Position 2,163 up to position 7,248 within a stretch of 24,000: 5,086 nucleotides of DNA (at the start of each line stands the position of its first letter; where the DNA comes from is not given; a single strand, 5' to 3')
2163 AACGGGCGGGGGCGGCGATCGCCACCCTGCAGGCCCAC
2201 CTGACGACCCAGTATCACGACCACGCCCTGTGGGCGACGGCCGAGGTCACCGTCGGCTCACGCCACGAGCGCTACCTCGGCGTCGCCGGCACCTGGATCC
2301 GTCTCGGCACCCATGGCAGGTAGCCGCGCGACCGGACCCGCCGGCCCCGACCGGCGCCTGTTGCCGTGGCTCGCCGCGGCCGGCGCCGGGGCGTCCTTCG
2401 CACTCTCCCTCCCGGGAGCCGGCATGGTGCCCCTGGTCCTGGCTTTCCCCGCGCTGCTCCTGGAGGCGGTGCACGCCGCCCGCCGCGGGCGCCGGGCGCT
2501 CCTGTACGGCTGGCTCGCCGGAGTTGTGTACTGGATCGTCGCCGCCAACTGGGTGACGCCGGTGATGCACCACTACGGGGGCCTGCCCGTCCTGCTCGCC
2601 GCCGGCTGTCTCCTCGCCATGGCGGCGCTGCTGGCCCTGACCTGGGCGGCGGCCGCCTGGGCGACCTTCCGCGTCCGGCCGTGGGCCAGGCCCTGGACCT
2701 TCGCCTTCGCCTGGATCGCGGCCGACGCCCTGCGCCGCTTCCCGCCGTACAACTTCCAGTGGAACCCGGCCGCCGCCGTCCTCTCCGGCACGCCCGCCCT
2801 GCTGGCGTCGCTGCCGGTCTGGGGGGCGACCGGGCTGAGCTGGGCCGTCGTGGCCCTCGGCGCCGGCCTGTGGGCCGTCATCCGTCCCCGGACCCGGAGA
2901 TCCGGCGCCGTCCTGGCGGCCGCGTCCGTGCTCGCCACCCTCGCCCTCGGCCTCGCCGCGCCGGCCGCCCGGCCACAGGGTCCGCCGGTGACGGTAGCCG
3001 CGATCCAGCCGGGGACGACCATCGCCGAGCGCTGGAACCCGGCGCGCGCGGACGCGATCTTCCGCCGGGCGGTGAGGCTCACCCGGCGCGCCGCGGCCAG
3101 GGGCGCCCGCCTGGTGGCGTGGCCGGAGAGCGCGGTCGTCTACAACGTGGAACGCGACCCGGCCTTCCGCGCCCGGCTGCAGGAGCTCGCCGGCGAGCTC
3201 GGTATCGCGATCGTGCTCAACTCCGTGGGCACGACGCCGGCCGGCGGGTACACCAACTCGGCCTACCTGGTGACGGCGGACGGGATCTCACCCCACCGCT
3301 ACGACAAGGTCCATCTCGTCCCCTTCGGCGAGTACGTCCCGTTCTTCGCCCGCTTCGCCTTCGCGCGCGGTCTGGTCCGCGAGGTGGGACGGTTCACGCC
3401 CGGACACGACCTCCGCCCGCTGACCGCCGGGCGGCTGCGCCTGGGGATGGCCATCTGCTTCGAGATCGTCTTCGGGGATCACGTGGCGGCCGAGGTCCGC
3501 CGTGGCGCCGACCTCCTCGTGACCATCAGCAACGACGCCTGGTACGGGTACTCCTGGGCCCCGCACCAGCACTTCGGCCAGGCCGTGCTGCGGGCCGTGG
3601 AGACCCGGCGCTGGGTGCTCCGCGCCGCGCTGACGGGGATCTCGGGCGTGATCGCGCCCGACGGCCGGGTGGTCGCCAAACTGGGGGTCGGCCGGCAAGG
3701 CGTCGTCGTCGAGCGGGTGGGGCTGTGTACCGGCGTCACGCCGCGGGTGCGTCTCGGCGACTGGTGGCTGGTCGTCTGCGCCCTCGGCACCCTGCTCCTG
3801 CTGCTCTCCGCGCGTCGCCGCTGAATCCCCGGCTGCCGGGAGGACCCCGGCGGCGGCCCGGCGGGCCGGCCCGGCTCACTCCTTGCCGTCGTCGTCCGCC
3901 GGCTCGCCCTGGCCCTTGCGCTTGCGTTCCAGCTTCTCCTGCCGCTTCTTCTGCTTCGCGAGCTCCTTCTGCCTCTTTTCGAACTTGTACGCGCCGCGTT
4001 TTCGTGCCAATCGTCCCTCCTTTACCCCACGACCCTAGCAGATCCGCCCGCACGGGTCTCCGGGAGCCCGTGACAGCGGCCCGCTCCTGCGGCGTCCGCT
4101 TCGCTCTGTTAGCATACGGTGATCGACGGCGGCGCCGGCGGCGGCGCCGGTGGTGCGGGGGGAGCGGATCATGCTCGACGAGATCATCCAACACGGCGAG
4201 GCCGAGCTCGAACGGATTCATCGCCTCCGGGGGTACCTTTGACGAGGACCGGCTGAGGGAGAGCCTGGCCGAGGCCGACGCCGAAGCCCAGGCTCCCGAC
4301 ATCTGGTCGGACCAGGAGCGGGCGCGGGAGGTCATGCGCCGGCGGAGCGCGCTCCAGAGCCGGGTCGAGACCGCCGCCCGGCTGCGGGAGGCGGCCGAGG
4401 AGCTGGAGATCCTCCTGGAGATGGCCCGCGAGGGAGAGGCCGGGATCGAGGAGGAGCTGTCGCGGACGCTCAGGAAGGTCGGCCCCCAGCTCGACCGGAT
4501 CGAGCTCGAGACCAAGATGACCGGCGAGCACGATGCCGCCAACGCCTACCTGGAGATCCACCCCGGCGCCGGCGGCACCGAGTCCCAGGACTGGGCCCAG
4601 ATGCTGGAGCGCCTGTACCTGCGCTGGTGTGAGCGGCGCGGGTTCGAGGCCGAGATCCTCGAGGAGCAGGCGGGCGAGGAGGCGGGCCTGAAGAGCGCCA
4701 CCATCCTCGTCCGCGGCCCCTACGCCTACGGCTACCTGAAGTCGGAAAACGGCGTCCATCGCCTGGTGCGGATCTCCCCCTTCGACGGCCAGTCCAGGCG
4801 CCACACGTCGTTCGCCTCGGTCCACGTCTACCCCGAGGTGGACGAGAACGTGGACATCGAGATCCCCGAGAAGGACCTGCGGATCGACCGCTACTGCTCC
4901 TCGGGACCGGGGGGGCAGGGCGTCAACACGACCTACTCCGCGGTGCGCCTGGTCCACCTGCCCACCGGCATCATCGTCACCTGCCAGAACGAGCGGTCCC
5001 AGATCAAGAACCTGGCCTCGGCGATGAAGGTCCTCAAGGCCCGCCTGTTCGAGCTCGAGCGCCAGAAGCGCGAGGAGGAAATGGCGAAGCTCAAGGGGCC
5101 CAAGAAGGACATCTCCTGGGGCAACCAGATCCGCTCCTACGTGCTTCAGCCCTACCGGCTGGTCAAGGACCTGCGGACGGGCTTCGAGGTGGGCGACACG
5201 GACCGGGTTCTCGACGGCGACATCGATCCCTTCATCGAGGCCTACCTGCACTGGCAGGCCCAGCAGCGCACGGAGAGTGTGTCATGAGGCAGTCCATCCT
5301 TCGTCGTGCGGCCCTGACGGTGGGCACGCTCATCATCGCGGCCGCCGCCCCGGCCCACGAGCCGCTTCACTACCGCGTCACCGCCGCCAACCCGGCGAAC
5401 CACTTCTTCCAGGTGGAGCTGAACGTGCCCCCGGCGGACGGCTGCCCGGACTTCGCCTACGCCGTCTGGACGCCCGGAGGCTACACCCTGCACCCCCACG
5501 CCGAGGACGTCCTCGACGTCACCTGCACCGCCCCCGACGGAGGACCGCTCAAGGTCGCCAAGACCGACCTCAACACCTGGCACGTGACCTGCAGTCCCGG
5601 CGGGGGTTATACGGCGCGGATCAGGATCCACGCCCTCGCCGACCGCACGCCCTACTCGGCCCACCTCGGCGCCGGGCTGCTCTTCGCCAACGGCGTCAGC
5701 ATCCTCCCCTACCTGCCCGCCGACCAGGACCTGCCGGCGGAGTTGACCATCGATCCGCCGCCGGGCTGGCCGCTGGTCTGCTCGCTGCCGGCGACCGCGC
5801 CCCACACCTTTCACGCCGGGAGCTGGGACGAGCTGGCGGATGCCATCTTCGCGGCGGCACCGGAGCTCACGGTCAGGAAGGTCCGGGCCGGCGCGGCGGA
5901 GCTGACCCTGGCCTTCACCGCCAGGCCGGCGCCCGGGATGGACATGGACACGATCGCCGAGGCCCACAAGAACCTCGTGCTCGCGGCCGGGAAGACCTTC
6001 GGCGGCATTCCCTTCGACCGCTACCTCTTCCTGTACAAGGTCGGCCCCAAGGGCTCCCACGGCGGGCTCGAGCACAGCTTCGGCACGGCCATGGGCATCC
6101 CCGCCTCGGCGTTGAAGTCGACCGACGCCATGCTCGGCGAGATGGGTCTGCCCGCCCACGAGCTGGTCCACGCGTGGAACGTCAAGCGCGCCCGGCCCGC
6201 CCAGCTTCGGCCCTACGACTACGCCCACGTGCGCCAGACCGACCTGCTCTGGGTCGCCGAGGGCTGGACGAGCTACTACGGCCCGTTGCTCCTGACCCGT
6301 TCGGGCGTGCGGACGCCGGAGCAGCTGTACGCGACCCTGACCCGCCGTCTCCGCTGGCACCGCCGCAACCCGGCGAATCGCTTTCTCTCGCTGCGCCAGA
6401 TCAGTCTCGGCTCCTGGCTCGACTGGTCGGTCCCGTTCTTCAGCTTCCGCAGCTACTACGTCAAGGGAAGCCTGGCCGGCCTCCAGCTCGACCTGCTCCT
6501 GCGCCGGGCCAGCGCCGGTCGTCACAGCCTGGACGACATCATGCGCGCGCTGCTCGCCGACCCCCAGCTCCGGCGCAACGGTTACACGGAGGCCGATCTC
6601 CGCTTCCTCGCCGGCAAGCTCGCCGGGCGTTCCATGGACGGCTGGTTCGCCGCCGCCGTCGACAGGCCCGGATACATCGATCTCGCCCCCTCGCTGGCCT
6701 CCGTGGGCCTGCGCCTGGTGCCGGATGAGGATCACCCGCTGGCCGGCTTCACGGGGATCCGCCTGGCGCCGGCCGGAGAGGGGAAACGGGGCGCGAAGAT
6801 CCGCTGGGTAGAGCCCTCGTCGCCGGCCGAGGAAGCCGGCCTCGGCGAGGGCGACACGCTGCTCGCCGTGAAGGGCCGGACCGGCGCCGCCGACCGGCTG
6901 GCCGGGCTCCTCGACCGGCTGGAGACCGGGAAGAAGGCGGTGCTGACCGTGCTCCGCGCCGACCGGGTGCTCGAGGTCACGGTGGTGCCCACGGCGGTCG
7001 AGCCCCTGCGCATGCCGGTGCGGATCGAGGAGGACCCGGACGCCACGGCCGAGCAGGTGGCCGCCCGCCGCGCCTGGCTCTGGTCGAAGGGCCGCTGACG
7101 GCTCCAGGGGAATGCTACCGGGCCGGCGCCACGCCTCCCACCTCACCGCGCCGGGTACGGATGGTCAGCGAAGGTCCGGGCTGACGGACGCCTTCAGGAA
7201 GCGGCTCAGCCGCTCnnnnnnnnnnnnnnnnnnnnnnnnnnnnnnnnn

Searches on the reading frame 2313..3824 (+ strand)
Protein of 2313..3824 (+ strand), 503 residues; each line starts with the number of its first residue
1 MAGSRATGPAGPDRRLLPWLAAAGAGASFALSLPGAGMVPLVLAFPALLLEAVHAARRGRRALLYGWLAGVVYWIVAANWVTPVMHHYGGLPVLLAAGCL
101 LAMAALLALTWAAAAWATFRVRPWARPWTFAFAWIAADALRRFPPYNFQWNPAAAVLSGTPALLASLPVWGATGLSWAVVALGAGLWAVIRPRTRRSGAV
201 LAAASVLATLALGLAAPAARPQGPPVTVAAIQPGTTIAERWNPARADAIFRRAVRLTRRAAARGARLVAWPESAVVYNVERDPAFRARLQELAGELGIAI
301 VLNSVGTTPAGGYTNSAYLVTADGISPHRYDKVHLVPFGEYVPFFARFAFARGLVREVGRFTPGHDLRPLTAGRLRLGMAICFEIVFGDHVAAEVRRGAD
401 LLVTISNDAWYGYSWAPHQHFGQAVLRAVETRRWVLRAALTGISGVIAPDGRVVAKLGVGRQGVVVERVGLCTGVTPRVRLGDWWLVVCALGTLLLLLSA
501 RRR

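Call 63: search_protein_families(library=pfam, proteins=[window:2313-3824:+], max_evalue=0.001)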
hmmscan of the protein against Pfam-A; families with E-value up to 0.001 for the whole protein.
window:2313-3824:+ (503 aa): 2 families
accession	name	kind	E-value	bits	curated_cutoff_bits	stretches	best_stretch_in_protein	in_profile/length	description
PF00795.27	CN_hydrolase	-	2.5e-31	109.4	23.2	1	227-466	1-243/256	Carbon-nitrogen hydrolase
PF20154.4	LNT_N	-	8.1e-23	81.8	27.1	1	25-184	1-158/159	Apolipoprotein N-acyltransferase N-terminal domain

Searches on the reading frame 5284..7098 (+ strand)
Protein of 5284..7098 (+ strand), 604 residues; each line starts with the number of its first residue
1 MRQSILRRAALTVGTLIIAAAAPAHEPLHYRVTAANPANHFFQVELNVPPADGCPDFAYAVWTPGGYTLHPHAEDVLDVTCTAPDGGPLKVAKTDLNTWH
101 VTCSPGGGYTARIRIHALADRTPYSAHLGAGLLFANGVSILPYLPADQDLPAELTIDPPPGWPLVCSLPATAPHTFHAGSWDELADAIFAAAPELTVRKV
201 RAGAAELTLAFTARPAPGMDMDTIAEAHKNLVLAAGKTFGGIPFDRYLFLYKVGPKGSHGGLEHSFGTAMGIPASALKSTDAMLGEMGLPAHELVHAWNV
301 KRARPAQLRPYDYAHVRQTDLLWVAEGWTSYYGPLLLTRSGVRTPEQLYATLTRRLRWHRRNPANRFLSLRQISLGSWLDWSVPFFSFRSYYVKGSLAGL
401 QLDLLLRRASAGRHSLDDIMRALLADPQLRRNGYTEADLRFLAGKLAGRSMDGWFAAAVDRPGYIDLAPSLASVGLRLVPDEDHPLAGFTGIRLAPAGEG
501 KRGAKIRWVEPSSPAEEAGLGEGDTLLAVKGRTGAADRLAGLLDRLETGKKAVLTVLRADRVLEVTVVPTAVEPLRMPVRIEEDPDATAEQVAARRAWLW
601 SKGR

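Call 63: search_protein_families(library=pfam, proteins=[window:5284-7098:+], max_evalue=0.001)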
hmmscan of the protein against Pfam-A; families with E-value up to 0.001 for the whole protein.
window:5284-7098:+ (604 aa): 4 families
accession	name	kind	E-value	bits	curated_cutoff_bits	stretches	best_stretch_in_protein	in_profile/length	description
PF05299.18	Peptidase_M61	-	4.2e-30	105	22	1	287-397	3-117/118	M61 glycyl aminopeptidase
PF17899.6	Peptidase_M61_N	-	5.6e-27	95.2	23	1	29-187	1-162/168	Peptidase M61 N-terminal domain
PF13180.12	PDZ_2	-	2.8e-06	28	27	1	483-567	12-78/80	PDZ domain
PF17820.7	PDZ_6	-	0.00019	21.5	27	1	506-557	2-53/54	PDZ domain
